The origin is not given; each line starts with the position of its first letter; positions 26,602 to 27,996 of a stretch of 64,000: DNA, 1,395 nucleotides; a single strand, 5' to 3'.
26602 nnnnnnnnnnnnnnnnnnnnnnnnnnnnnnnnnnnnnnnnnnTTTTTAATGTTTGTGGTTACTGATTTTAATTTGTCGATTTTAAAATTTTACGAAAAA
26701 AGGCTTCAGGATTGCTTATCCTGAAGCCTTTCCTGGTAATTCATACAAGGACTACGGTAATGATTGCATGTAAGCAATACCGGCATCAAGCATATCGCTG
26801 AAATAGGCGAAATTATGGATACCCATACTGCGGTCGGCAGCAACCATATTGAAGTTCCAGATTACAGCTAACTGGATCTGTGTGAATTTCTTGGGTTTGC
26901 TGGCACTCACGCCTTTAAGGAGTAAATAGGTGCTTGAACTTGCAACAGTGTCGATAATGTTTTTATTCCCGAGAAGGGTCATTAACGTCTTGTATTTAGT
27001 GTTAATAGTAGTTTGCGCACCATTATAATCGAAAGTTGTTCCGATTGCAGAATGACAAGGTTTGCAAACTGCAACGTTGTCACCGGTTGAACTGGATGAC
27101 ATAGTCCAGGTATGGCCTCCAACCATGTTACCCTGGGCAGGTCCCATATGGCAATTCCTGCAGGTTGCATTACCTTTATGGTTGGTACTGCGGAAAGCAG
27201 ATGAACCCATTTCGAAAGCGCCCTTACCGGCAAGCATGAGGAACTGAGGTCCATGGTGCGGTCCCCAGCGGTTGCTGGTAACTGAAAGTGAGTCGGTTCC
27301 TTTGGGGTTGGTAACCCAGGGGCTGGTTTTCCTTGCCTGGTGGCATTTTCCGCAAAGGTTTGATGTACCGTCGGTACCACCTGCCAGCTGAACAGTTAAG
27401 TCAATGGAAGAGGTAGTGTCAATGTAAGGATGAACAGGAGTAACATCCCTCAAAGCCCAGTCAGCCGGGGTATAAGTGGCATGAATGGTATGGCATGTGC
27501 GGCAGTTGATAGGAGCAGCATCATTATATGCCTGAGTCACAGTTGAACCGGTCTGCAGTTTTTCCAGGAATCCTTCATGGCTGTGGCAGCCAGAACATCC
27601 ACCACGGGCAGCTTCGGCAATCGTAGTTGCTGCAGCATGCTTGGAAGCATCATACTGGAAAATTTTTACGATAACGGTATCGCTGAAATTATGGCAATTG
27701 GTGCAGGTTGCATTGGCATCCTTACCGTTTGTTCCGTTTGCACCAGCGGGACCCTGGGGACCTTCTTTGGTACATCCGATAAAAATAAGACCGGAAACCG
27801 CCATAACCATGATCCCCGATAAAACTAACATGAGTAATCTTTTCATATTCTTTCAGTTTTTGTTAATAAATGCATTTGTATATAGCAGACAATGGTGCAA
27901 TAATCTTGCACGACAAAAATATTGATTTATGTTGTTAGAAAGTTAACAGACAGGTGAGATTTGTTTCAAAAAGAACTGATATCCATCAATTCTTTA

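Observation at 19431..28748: Uncharacterised FNR-linked multihaem cytochrome / cytochrome b / NrfC-NrfD / beta-barrel cluster with no canonical catalytic subunit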

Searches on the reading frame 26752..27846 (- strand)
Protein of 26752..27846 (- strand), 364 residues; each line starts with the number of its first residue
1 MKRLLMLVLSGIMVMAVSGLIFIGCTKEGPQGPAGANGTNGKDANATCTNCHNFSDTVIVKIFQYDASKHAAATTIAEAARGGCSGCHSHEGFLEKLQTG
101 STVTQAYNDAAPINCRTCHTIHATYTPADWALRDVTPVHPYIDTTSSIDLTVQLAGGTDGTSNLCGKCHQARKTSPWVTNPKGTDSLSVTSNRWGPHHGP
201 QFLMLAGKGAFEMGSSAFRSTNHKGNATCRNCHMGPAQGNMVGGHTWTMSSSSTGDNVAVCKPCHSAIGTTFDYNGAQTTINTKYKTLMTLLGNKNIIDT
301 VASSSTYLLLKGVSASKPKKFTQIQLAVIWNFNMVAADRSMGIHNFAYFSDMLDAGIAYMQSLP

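Call 3: search_protein_families(library=pfam, proteins=[window:26752-27846:-], max_evalue=0.01)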
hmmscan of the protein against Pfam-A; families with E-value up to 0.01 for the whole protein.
window:26752-27846:- (364 aa): 5 families
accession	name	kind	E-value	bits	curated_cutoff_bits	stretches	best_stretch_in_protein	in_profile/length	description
PF14522.11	Cytochrome_C7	-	2.7e-08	34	24.8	1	218-267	3-50/67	Cytochrome c7 and related cytochrome c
PF22113.1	Mtrc-MtrF_II-IV_dom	-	6.8e-07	29.4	30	1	36-122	72-166/176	Outer membrane cytochrome MtrC/MtrF-like, domains II/IV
PF09699.15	Paired_CXXCH_1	-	6.9e-06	26.1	20.6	0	217-235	20-38/41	Doubled CXXCH motif (Paired_CXXCH_1)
PF14537.11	Cytochrom_c3_2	-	2.6e-05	25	25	1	43-124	4-69/79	Cytochrome c3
PF02335.20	Cytochrom_C552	-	0.00011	21.7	24.1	1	220-359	238-372/438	Cytochrome c552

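Call 4: search_protein_families(library=ncbifam, proteins=[window:26752-27846:-], max_evalue=0.01)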
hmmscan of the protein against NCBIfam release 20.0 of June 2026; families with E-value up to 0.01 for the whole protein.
window:26752-27846:- (364 aa): 7 families
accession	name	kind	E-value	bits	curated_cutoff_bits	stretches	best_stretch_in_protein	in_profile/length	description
NF008659.0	PRK11659.1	equivalog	2.6e-06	27.2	184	0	222-280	42-96/188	cytochrome c nitrite reductase pentaheme subunit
TIGR03508.1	decahem_SO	subfamily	1.9e-05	24.3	192.2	1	41-127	30-109/258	DmsE family decaheme c-type cytochrome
TIGR03153.1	cytochr_NrfH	equivalog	0.00028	21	134.2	0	71-175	18-115/138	cytochrome c nitrite reductase small subunit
TIGR03146.1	cyt_nit_nrfB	equivalog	0.00033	20.9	166.6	0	222-281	7-62/145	cytochrome c nitrite reductase pentaheme subunit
NF045713.1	CxxCH_16_HmcA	equivalog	0.00035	19.3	400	1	42-123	195-256/541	sulfate respiration complex hexadecaheme cytochrome HmcA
TIGR01904.2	GSu_C4xC__C2xCH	domain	0.00085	19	27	0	71-126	11-63/73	CxxxxCH/CxxCH domain c-type cytochrome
TIGR01905.1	paired_CXXCH_1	subfamily_domain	0.00098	19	25.2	0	114-125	8-19/41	doubled CXXCH domain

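Call 14: search_solved_structures(query=window:26752-27846:-, max_evalue=0.01)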
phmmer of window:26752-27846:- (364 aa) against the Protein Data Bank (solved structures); distinct sequences matched with E-value up to 0.01: 0.

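Call 21: find_homologous_proteins(query=window:26752-27846:-, max_evalue=0.001)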
Query window:26752-27846:- (364 aa): 309 proteins with E <= 0.001 among 3751 candidates; the best 120 are listed.
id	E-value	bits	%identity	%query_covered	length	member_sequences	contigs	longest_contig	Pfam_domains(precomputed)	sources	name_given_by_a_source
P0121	1.8e-248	841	100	100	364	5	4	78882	PF09699.16,PF14522.12,PF22113.2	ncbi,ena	-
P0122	2.6e-218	742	87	100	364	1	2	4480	PF09699.16,PF02335.21,PF14522.12,PF22113.2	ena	-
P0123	1.4e-213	727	87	100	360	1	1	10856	PF14522.12,PF22113.2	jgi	jgi:hypothetical protein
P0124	4.3e-203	692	82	100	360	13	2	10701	PF14522.12,PF22113.2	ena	-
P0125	6.4e-199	679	81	99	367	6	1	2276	PF14537.12,PF02335.21,PF14522.12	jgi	jgi:nitrate/TMAO reductase-like tetraheme cytochrome c subunit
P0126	2.9e-191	653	78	100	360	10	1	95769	PF14522.12,PF22113.2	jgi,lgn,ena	-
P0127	1.0e-185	635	77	100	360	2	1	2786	PF09699.16,PF02335.21,PF14522.12,PF22113.2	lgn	-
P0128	8.1e-176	603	73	100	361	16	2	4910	PF14522.12,PF22113.2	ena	-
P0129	1.3e-174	599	74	96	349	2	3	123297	PF02335.21,PF14522.12,PF22113.2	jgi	-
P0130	2.6e-173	594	74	96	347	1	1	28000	PF02335.21,PF14522.12,PF22113.2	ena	-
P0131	3.9e-172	590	73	98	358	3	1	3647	PF14522.12,PF22113.2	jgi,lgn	-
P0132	9.3e-158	543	81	79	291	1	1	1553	PF14522.12,PF22113.2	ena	-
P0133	1.3e-156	539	67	99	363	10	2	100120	PF14522.12,PF22113.2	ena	-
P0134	2.6e-122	427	56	100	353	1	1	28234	PF14537.12,PF14522.12,PF22113.2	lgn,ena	-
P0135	5.7e-121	422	55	100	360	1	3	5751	PF09699.16,PF14537.12,PF14522.12,PF22113.2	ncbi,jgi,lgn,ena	ncbi:MAG: hypothetical protein WCI71_09490 [Bacteroidota bacterium]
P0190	8.1e-99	349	48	99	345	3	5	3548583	-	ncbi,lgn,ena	-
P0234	3.1e-77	278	41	100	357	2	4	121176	PF14522.12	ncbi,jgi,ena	-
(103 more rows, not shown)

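Call 32: predict_structure(alignment_id=A1)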
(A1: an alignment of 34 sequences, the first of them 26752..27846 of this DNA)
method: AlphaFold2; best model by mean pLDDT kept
length: 364 residues; sequences in the alignment: 34
mean_pLDDT: 77.2   pTM: 0.76
mean pLDDT of the five models: 77.2, 73.8, 71.3, 71.0, 66.7
residues with pLDDT >= 90: 134; 70-90: 125; 50-70: 51; < 50: 54
segments of 3 or more residues with pLDDT < 50: 17-61, 63-65, 71-74
pLDDT, mean of each block of 10 residues (from residue 1): 68 53 36 39 35 42 50 61 79 77 77 66 54 76 91 85 84 92 96 85 93 92 87 77 71 86 92 94 96 93 69 94 97 91 95 98 94
secondary structure, 60 per line:
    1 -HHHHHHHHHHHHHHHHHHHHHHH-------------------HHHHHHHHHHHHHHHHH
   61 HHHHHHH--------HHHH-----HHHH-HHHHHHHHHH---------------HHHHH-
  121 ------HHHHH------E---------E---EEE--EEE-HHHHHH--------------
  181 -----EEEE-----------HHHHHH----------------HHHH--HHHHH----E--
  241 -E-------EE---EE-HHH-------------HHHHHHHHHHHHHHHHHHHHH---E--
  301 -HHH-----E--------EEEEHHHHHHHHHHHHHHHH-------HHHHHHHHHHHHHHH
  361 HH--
elements in order: H2-24 H44-67 H76-79 H85-88 H90-99 H115-119 H127-131 E152-154 E157-159 H161-166 E186-189 H201-206 H223-226 H229-233 H274-294 E319-322 H323-338 H346-362

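Call 40: fold_search(model_id=the predicted structure, library=pdb)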
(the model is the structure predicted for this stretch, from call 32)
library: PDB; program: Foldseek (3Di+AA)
matches with E <= 10: 20; with E <= 0.001: 2
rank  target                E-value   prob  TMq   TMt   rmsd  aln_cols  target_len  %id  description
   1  6i5b_A                4.5e-04  1.00  0.46  0.36   6.5       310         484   22  Crystal Structure of Outer Cell Wall Cytochrome OcwA (released 2019-09-25)
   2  6i5b_B                4.8e-04  1.00  0.46  0.36   6.5       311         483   22  Crystal Structure of Outer Cell Wall Cytochrome OcwA (released 2019-09-25)
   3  6qvm_A                1.5e-03  1.00  0.41  0.24   8.6       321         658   20  Undecaheme cytochrome from S-layer of Carboxydothermus ferrireducens (released 2020-03-25)
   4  2j7a_D                6.3e-02  0.84  0.39  0.30  11.5       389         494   14  Crystal structure of cytochrome c nitrite reductase NrfHA complex from Desulfovibrio vulgaris (released 2006-12-06)
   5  2j7a_B                7.8e-02  0.75  0.26  0.20  13.3       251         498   16  Crystal structure of cytochrome c nitrite reductase NrfHA complex from Desulfovibrio vulgaris (released 2006-12-06)
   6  1oah_B                8.2e-02  0.82  0.27  0.21  11.2       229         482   12  Cytochrome c Nitrite Reductase from Desulfovibrio desulfuricans ATCC 27774: The relevance of the two calcium sites in  (released 2003-05-08)
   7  2j7a_H                9.7e-02  0.69  0.35  0.26  13.0       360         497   15  Crystal structure of cytochrome c nitrite reductase NrfHA complex from Desulfovibrio vulgaris (released 2006-12-06)
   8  6v0a_E                1.3e-01  0.57  0.33  0.28  12.1       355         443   15  Crystal structure of cytochrome c nitrite reductase from the bacterium Geobacter lovleyi with bound sulfate (released 2020-06-17)
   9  1oah_A                1.5e-01  0.82  0.22  0.17   9.9       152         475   16  Cytochrome c Nitrite Reductase from Desulfovibrio desulfuricans ATCC 27774: The relevance of the two calcium sites in  (released 2003-05-08)
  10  3f29_B                2.0e-01  0.47  0.31  0.22  12.8       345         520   12  Structure of the Thioalkalivibrio nitratireducens cytochrome c nitrite reductase in complex with sulfite (released 2008-12-09)
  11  2ot4_A                2.8e-01  0.54  0.33  0.24  12.4       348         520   11  Structure of a hexameric multiheme c nitrite reductase from the extremophile bacterium Thiolkalivibrio nitratireducens (released 2008-04-08)
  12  3sxq_B                4.1e-01  0.41  0.32  0.24  12.6       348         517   13  Structure of a hexameric multiheme c nitrite reductase from the extremophile bacterium Thiolkalivibrio paradoxus (released 2012-09-26)
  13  3f29_A                6.0e-01  0.30  0.31  0.23  12.4       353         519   12  Structure of the Thioalkalivibrio nitratireducens cytochrome c nitrite reductase in complex with sulfite (released 2008-12-09)
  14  8bcx_B                9.7e-01  0.23  0.35  0.30  11.2       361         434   12  Crystal structure of NrfA-1 from Geobacter metallireducens (released 2023-08-30)
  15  8bcx_A                9.7e-01  0.21  0.35  0.30  11.7       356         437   11  Crystal structure of NrfA-1 from Geobacter metallireducens (released 2023-08-30)
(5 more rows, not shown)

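Call 43: find_encoding_contigs(protein=P0190, flank=10000, max_places=1)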
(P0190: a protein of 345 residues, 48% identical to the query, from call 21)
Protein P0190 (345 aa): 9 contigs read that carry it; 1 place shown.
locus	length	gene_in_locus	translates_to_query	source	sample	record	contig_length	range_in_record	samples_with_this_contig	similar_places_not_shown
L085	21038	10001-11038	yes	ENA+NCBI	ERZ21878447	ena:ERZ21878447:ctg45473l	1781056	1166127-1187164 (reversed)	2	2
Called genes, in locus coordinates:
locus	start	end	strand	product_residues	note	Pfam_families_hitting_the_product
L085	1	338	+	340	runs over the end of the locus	PF06580:His_kinase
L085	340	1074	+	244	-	PF00072:Response_reg, PF04397:LytTR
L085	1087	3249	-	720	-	PF08206:OB_RNB, PF17849:OB_Dis3, PF17876:CSD2, PF00773:RNB, PF00575:S1 (weak)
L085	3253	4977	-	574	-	PF00005:ABC_tran, PF01078:Mg_chelatase (faint), PF01935:DUF87 (faint), PF02463:SMC_N (faint), PF05621:TniB (faint), PF13191:AAA_16 (faint), PF08352:oligo_HPY (weak), PF00005:ABC_tran, +6 more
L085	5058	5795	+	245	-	PF00156:Pribosyltran (weak)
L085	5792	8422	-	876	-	PF13205:Big_5 (faint), PF00932:LTD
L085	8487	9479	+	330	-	PF01118:Semialdhyde_dh, PF02774:Semialdhyde_dhC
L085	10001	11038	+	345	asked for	-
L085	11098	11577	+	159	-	PF01687:Flavokinase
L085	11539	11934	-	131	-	PF14109:GldH_lipo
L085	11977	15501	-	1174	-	PF00512:HisKA, PF02518:HATPase_c, PF14501:HATPase_c_5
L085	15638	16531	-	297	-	PF05219:DREV (weak), PF13489:Methyltransf_23, PF07021:MetW (weak), PF08241:Methyltransf_11, PF08242:Methyltransf_12, PF13649:Methyltransf_25, PF13847:Methyltransf_31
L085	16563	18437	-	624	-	PF00890:FAD_binding_2 (faint), PF01134:GIDA, PF01262:AlaDh_PNT_C (faint), PF07992:Pyr_redox_2 (weak), PF12831:FAD_oxidored (weak), PF21680:GIDA_C_1st, PF13932:SAM_GIDA_C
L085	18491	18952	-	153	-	PF02130:YbeY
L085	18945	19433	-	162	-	-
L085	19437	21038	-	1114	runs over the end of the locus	-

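Call 44: find_encoding_contigs(protein=P0234, flank=10000, max_places=1)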
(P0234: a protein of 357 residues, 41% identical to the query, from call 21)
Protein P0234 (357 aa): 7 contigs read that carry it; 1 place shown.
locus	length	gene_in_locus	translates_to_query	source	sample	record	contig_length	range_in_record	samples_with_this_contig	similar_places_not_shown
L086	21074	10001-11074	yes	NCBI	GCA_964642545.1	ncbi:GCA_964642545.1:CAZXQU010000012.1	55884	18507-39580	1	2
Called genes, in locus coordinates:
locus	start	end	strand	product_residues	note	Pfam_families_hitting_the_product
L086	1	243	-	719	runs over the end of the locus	PF25049:OB_HELZ2 (faint), PF08206:OB_RNB, PF17876:CSD2 (weak), PF17849:OB_Dis3, PF17876:CSD2, PF00773:RNB, PF00575:S1 (weak)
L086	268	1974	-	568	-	PF00005:ABC_tran, PF13191:AAA_16 (faint), PF13401:AAA_22 (faint), PF13304:AAA_21 (faint), PF08352:oligo_HPY (weak), PF00005:ABC_tran, PF02463:SMC_N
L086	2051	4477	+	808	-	PF18962:Por_Secre_tail (weak)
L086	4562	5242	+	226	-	PF00156:Pribosyltran (weak)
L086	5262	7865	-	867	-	PF00932:LTD, PF13585:CHU_C (weak), PF13860:FlgD_ig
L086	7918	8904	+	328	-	PF01118:Semialdhyde_dh, PF02774:Semialdhyde_dhC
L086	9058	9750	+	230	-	PF00027:cNMP_binding, PF13545:HTH_Crp_2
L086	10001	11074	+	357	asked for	PF14522:Cytochrome_C7 (faint)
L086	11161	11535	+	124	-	-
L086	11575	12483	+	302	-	PF19089:DUF5777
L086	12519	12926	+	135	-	PF00034:Cytochrom_C, PF13442:Cytochrome_CBB3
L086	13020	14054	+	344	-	PF14522:Cytochrome_C7 (faint), PF09699:Paired_CXXCH_1 (faint), PF14537:Cytochrom_c3_2 (faint), PF22113:Mtrc-MtrF_II-IV_dom (weak)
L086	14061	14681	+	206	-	PF01292:Ni_hydr_CYTB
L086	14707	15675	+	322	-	PF13183:Fer4_8 (faint), PF13187:Fer4_9 (faint), PF13247:Fer4_11, PF12838:Fer4_7 (weak), PF12797:Fer4_2 (weak), PF12837:Fer4_6 (weak), PF13237:Fer4_10 (weak), PF13247:Fer4_11 (weak), +1 more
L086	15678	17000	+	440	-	PF03916:NrfD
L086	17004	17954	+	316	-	-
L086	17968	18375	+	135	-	PF01687:Flavokinase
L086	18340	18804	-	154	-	PF14109:GldH_lipo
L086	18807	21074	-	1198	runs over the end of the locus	PF00512:HisKA (weak), PF02518:HATPase_c, PF14501:HATPase_c_5 (weak)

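Call 87: search_protein_families(library=ncbifam, proteins=[L086:11161-11535:+], max_evalue=0.01)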
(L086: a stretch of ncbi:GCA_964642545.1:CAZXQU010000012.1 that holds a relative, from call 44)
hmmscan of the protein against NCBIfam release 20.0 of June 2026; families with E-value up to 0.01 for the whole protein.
L086:11161-11535:+ (124 aa): 2 families
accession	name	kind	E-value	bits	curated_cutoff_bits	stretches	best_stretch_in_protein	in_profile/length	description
NF047812.1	LIC11213_lipo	equivalog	7.6e-07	29.3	100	1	50-121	49-116/118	LIC11213 family lipoprotein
NF052339.1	hydrazine_alpha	equivalog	0.0094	13.9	800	0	39-69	668-697/804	hydrazine synthase subunit alpha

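Call 107: search_solved_structures(query=A1, max_evalue=0.1, show_alignments=2)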
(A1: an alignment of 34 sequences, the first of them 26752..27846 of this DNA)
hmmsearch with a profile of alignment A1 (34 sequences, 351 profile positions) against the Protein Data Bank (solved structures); distinct sequences matched with E-value up to 0.1: 14.
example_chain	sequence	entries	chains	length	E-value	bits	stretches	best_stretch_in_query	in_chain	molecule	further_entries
6i5b_A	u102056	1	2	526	2.3e-09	40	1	213-348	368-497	Uncharacterized protein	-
1oah_A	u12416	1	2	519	0.00012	24.6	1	214-344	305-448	CYTOCHROME C NITRITE REDUCTASE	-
3sxq_A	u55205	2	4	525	0.0019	20.6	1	214-345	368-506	Eight-heme nitrite reductase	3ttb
2zo5_A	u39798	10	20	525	0.0042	19.4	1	214-345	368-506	Eight-heme nitrite reductase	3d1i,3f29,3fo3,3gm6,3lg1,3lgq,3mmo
4q0t_A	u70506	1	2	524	0.0042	19.4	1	214-345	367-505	Eight-heme nitrite reductase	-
2ot4_A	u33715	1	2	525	0.0044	19.4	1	214-345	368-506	Eight-heme nitrite reductase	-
3rkh_A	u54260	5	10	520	0.0051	19.1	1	214-345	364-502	Eight-heme nitrite reductase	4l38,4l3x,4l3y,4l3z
3uu9_A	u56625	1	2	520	0.0051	19.1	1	214-345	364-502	Eight-heme nitrite reductase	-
4q4u_A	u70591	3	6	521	0.0052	19.1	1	214-345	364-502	Eight-heme nitrite reductase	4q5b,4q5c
3owm_A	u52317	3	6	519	0.0052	19.1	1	214-345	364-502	Eight-heme nitrite reductase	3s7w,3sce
2j7a_A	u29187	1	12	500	0.0081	18.5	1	217-344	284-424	CYTOCHROME C NITRITE REDUCTASE NRFA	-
2vr0_A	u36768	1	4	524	0.0099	18.2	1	217-344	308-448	CYTOCHROME C NITRITE REDUCTASE, CATALYTIC SUBUNIT NFRA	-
4rkm_A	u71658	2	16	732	0.039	16.3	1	267-349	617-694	MccA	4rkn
8ydm_C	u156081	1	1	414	0.048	16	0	104-167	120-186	Cytochrome c-554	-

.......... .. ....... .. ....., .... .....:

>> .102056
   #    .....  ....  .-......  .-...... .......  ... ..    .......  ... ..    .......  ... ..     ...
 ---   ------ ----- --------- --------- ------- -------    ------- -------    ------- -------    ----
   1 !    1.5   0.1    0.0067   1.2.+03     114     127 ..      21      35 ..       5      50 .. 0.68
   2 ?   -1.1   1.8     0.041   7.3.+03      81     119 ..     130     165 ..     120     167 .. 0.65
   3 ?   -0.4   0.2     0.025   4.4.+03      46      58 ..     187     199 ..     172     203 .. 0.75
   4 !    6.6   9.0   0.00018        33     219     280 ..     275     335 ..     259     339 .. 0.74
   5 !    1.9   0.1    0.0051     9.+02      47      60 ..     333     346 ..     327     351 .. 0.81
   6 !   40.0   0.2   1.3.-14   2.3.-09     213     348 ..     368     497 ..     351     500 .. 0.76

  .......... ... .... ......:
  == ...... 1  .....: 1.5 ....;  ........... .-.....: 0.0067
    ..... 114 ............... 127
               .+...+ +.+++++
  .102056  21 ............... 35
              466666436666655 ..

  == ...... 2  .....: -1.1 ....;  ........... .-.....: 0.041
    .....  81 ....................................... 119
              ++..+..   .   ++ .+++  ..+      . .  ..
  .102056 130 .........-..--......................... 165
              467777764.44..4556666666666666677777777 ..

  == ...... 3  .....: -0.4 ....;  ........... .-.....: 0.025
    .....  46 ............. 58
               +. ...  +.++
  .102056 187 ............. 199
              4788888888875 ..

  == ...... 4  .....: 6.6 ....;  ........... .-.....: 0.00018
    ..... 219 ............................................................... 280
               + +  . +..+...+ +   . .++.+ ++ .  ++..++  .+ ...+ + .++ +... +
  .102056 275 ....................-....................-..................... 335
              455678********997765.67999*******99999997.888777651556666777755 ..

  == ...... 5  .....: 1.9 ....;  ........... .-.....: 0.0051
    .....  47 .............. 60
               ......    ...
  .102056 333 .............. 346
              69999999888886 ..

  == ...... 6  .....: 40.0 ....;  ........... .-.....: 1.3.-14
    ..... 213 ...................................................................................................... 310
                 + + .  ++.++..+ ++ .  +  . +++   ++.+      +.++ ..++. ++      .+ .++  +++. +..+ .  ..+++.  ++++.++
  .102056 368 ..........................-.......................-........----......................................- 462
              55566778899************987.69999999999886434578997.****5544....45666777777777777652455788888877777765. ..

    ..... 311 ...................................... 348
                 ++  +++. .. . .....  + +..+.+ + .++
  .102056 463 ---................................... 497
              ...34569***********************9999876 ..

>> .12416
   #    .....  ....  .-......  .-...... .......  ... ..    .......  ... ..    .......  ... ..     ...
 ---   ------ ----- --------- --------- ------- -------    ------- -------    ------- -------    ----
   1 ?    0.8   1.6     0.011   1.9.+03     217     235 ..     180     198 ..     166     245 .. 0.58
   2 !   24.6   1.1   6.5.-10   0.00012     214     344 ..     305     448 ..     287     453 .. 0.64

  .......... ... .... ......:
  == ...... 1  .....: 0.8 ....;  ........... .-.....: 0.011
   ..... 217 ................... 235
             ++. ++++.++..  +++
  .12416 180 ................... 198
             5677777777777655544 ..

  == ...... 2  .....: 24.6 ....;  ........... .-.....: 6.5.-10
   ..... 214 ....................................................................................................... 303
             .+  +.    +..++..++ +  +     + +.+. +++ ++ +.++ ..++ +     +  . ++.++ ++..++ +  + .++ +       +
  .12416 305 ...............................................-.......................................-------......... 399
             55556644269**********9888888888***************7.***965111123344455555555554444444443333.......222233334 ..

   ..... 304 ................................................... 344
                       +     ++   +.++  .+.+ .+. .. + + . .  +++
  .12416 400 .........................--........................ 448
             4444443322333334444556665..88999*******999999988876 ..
